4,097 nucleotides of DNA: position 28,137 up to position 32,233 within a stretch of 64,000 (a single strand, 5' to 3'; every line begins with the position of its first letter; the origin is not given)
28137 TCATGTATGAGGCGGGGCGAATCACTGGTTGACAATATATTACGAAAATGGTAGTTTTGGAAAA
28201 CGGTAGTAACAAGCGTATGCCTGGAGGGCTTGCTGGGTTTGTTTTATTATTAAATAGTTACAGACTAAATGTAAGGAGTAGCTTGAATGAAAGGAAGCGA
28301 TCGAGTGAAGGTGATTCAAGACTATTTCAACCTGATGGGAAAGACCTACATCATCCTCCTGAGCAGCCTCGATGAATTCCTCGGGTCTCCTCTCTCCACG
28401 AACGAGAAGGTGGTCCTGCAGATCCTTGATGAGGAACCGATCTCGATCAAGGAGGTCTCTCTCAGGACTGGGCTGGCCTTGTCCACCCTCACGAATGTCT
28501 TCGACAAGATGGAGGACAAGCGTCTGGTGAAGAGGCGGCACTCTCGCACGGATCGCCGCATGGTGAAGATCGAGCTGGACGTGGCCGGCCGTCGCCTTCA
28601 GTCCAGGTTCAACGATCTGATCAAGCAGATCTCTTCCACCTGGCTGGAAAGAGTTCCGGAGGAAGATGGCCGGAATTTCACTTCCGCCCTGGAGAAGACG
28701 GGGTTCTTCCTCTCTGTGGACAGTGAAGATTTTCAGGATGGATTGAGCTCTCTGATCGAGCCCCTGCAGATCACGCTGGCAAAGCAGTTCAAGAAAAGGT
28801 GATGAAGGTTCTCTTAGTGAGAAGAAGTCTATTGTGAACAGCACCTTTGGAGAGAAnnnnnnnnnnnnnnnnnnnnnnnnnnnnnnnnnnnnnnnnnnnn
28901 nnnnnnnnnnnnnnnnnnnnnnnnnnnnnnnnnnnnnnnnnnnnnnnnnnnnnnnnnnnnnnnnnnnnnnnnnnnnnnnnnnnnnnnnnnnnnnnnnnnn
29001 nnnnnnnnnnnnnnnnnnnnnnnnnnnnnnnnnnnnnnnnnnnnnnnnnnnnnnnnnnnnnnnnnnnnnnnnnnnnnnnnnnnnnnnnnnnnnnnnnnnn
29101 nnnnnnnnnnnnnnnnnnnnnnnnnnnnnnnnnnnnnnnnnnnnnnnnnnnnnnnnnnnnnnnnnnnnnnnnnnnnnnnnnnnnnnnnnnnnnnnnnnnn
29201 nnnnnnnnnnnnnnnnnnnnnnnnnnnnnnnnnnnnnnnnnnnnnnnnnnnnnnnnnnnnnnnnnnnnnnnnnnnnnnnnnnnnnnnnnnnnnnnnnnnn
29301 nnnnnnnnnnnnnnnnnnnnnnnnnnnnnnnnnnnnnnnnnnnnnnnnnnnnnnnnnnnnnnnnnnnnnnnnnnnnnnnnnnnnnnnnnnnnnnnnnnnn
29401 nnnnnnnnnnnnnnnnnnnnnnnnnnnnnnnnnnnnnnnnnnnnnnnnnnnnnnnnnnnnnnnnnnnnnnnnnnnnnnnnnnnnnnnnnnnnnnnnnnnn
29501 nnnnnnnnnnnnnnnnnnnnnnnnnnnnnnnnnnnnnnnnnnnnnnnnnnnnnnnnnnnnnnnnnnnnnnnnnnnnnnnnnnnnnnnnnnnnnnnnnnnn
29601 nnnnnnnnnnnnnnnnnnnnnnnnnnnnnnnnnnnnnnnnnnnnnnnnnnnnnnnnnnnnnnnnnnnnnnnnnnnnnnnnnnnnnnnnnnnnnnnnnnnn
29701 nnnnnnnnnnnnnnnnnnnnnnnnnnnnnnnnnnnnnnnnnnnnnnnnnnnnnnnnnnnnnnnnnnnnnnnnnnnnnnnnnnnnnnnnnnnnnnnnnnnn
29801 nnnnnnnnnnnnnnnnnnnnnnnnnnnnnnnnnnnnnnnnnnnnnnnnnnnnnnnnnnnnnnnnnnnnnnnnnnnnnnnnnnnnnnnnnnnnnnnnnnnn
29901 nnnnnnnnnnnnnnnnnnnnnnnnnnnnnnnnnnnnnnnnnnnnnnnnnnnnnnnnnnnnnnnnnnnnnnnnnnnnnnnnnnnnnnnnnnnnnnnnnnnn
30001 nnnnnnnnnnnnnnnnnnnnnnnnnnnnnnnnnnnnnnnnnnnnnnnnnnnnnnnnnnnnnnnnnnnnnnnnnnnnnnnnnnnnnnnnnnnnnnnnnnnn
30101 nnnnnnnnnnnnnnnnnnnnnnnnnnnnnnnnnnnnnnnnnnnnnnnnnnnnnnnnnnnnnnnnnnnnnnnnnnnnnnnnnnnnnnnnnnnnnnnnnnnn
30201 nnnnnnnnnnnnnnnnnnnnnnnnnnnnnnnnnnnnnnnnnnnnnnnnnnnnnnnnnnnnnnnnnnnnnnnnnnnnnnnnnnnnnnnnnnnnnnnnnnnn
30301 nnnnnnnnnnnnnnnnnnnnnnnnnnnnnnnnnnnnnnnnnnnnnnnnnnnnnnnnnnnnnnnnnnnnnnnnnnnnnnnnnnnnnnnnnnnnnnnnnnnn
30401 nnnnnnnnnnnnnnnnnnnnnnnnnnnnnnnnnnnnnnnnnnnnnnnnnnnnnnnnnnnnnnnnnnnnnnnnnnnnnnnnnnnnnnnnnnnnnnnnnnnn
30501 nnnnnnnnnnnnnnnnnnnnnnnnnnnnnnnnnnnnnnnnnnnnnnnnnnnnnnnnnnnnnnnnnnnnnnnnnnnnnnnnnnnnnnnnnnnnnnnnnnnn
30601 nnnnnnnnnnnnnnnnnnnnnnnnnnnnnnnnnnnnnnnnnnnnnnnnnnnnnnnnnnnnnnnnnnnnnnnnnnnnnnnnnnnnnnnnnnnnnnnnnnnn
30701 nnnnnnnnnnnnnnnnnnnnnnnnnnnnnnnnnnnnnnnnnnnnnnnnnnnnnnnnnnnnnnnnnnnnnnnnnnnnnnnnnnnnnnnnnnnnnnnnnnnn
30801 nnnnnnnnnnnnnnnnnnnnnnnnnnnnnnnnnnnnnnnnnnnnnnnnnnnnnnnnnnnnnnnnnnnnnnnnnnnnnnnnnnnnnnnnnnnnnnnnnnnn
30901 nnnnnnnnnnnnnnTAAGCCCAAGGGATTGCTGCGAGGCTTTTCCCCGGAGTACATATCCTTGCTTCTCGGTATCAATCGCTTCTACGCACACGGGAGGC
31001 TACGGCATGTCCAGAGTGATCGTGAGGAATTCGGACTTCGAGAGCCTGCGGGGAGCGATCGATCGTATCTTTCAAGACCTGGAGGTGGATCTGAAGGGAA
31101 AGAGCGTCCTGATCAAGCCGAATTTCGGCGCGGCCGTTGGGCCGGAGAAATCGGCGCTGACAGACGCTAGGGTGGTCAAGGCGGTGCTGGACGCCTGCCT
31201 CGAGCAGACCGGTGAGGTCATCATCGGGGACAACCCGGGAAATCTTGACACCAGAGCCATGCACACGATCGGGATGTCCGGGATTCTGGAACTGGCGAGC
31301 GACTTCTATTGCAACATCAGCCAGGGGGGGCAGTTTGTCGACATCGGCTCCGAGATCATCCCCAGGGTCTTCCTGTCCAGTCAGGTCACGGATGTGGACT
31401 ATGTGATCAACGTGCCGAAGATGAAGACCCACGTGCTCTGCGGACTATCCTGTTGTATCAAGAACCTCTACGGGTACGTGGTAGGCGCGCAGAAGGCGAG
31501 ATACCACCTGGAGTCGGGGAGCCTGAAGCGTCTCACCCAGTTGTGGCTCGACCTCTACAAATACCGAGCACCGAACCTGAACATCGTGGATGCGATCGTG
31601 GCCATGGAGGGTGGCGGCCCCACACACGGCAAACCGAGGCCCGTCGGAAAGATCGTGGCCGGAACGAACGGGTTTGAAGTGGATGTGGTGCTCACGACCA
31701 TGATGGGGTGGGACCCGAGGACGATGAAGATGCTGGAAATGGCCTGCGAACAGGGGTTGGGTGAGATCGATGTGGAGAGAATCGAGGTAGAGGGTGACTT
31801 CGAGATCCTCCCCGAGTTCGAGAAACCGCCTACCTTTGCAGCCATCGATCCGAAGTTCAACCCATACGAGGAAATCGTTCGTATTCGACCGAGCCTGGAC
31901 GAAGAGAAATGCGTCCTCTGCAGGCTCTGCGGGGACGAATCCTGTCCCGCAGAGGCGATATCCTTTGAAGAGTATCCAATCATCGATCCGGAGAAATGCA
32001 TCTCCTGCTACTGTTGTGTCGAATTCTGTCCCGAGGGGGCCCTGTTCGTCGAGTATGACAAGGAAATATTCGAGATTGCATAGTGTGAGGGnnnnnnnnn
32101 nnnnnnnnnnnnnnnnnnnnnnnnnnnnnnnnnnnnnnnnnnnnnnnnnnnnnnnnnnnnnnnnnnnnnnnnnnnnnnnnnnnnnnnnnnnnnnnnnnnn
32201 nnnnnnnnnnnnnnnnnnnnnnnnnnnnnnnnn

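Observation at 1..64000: Synthesis: candidate undescribed anaerobic pathway island for a lipophilic unsaturated or polycyclic compound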

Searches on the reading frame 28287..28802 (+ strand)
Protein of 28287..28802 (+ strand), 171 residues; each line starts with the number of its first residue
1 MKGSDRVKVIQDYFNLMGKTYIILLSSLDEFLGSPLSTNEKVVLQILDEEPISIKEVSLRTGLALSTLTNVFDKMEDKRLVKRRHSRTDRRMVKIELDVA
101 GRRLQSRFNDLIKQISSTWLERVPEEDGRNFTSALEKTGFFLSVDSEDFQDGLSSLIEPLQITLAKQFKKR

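Call 8: search_protein_families(library=pfam, proteins=[window:28287-28802:+])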
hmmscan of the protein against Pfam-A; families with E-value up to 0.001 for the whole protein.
window:28287-28802:+ (171 aa): 3 families
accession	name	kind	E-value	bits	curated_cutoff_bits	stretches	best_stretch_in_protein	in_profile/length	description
PF12802.13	MarR_2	-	2.4e-08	34.4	27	1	38-91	5-60/61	MarR family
PF01047.28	MarR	-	1.2e-07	32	24.6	1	42-93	8-59/59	MarR family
PF22381.2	Staph_reg_Sar_Rot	-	0.00014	22.3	27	1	36-103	12-80/85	Transcriptional regulator SarA/Rot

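Call 74: search_protein_families(library=ncbifam, proteins=[window:28287-28802:+], max_evalue=1e-8)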
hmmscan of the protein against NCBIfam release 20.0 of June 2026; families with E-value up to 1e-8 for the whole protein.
window:28287-28802:+ (171 aa): 1 family
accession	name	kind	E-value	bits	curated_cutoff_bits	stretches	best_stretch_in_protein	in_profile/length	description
TIGR04472.1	reg_rSAM_mob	hypoth_equivalog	2.2e-12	47.2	240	1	41-137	35-131/141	radical SAM mobile pair system MarR family transcriptional regulator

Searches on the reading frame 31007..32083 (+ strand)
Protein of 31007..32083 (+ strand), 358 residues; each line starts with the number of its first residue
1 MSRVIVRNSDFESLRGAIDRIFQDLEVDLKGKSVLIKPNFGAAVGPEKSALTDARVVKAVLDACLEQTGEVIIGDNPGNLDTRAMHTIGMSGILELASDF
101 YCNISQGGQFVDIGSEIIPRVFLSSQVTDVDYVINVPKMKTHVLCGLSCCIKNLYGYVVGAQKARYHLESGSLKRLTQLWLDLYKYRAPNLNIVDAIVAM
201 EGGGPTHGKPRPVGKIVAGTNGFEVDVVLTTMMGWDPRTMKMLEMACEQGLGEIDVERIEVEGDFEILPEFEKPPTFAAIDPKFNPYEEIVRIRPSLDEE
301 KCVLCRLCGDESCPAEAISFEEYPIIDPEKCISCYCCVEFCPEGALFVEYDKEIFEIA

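Call 8: search_protein_families(library=pfam, proteins=[window:31007-32083:+])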
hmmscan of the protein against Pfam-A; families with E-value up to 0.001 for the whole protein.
window:31007-32083:+ (358 aa): 6 families
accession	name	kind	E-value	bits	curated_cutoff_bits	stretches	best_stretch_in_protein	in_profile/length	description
PF04015.17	DUF362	-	9.4e-46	156.8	24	1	34-230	1-199/200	Domain of unknown function (DUF362)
PF00037.32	Fer4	-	3.3e-08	33.5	21.1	1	324-346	1-23/24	4Fe-4S binding domain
PF12797.12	Fer4_2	-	5.4e-08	32.7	24.5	1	323-343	2-22/22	4Fe-4S binding domain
PF12837.12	Fer4_6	-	1.2e-05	25.4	25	0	324-346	2-24/24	4Fe-4S binding domain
PF12838.12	Fer4_7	-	2.2e-05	25.3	27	1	301-345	1-52/52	4Fe-4S dicluster domain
PF13237.11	Fer4_10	-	8.2e-05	22.9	25.5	1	295-342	2-53/53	4Fe-4S dicluster domain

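Call 27: search_protein_families(library=ncbifam, proteins=[window:31007-32083:+], max_evalue=0.00001)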
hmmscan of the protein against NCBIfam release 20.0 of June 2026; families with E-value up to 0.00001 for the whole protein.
window:31007-32083:+ (358 aa): 15 families
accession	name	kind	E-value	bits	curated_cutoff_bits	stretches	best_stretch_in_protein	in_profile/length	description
NF052623.1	Npun_F2552_fam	equivalog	1e-34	120.3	500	1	30-260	36-265/314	Npun_F2552 family protein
NF038196.1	ferrodoxin_EFR1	subfamily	5.6e-09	36.4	75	1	299-348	183-231/242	EFR1 family ferrodoxin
NF045874.1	Vhu_polyferre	exception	9.3e-08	31.2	600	1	295-349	123-177/381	F420-non-reducing hydrogenase associated-polyferredoxin VhuB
NF007202.0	PRK09623.1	equivalog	3.3e-07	30.6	166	0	323-351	45-73/105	3-methyl-2-oxobutanoate dehydrogenase subunit delta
NF058577.1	FdxA_fam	equivalog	4.9e-07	29.8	65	1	300-345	7-52/52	4Fe-4S ferredoxin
TIGR03287.1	methan_mark_16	hypoth_equivalog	1e-06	27.5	363.95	1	291-348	293-349/391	methanogenesis marker 16 metalloprotein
TIGR02179.1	PorD_KorD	subfamily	2.1e-06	27.8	60.05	0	323-350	19-46/78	2-oxoacid:acceptor oxidoreductase, delta subunit, pyruvate/2-ketoisovalerate family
NF040684.1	PorD_Arch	equivalog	4e-06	26.8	120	0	324-349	27-52/85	pyruvate synthase subunit PorD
NF043069.1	T4HPD_activ_SAM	equivalog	4e-06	26.4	425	1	295-345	46-96/299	trans-4-hydroxy-L-proline dehydratase activase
NF041836.1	rnfB_Methano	equivalog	4.1e-06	26.4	445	1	299-346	215-262/265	Rnf electron transport complex subunit RnfB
NF005505.0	PRK07118.1-4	equivalog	6.9e-06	25.7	378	0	299-346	215-262/265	Fe-S cluster domain-containing protein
NF006221.0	PRK08348.1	subfamily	7.1e-06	25.7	124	0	281-348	23-94/136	NADH-plastoquinone oxidoreductase subunit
NF004541.0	PRK05888.2-2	equivalog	8.9e-06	25.6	217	0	297-347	58-112/168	NADH-quinone oxidoreductase subunit NuoI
NF009053.0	PRK12387.1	subfamily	8.9e-06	25.6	204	0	322-353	31-62/180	formate hydrogenlyase complex iron-sulfur subunit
NF042909.1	FMH_DH_FwdF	exception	9.7e-06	24.9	375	0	286-346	124-195/336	tungsten-dependent formylmethanofuran dehydrogenase subunit FwdF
